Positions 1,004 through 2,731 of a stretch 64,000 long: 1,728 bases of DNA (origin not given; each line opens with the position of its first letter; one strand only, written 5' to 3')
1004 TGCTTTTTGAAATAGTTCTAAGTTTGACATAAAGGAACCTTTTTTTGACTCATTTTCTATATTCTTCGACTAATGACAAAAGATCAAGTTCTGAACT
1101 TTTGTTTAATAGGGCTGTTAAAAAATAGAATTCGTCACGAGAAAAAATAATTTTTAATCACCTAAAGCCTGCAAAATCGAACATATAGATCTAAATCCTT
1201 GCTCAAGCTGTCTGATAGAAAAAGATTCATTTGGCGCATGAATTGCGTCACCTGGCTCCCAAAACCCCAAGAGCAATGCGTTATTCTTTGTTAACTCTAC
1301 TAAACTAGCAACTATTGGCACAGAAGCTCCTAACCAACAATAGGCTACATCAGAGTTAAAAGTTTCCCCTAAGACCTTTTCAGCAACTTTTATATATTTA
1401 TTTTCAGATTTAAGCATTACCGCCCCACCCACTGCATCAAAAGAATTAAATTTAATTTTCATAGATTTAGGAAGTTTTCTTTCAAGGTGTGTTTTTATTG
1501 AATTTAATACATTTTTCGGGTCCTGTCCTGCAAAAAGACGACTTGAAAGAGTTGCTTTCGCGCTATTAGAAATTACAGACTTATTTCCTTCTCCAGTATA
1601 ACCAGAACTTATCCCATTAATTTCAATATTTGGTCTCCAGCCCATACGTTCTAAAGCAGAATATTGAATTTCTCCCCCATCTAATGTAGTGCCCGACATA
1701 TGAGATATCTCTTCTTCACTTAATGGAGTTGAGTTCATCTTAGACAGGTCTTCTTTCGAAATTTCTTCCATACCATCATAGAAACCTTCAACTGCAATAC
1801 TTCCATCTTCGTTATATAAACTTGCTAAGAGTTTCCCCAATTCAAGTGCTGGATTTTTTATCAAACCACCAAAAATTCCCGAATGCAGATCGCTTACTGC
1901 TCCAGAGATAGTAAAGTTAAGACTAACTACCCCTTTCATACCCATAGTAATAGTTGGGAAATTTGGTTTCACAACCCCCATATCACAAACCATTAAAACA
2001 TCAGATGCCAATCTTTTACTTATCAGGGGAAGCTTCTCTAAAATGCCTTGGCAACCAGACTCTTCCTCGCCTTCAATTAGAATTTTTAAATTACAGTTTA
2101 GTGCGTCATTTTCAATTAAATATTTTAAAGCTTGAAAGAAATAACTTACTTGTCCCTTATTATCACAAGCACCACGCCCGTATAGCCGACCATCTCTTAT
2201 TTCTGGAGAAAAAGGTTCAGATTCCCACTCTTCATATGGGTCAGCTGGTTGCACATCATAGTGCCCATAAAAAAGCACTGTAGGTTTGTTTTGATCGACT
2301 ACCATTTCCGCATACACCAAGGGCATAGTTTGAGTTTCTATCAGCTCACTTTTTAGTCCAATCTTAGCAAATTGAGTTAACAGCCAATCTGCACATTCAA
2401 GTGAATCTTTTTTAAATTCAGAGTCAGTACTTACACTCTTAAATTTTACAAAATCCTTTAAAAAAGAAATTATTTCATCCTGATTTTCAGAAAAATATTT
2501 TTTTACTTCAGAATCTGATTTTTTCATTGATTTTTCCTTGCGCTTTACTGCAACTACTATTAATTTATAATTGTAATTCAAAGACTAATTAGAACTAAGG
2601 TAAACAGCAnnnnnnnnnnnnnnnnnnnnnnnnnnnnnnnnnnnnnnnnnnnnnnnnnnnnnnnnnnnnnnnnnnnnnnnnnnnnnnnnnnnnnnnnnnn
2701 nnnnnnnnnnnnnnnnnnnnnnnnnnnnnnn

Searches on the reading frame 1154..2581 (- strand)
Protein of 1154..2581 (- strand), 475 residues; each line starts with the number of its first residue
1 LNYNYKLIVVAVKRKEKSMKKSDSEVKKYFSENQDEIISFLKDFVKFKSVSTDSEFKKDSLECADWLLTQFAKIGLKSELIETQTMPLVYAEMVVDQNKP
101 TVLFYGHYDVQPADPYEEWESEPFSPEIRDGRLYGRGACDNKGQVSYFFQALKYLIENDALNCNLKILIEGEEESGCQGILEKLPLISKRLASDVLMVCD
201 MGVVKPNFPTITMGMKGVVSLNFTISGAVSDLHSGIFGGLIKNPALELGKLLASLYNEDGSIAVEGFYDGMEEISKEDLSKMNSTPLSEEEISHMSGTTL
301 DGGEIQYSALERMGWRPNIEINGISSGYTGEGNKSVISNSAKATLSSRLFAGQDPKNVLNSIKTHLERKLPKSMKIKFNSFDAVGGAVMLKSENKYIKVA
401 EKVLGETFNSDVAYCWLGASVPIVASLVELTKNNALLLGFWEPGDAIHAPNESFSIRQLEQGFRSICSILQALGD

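Call 30: search_protein_families(library=pfam, proteins=[window:1154-2581:-], max_evalue=0.0001)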
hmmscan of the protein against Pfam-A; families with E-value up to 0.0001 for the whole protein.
window:1154-2581:- (475 aa): 2 families
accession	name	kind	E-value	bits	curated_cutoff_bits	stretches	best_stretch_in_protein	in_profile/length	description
PF01546.33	Peptidase_M20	-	7.2e-25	88.5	24.6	1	103-471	1-205/206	Peptidase family M20/M25/M40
PF07687.19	M20_dimer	-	3e-11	43.7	21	1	215-372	3-105/107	Peptidase dimerisation domain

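Call 66: find_encoding_contigs(protein=window:1154-2581:-, flank=10000, max_places=3)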
Protein window:1154-2581:- (475 aa): no gene with exactly this product is on record in the collection.
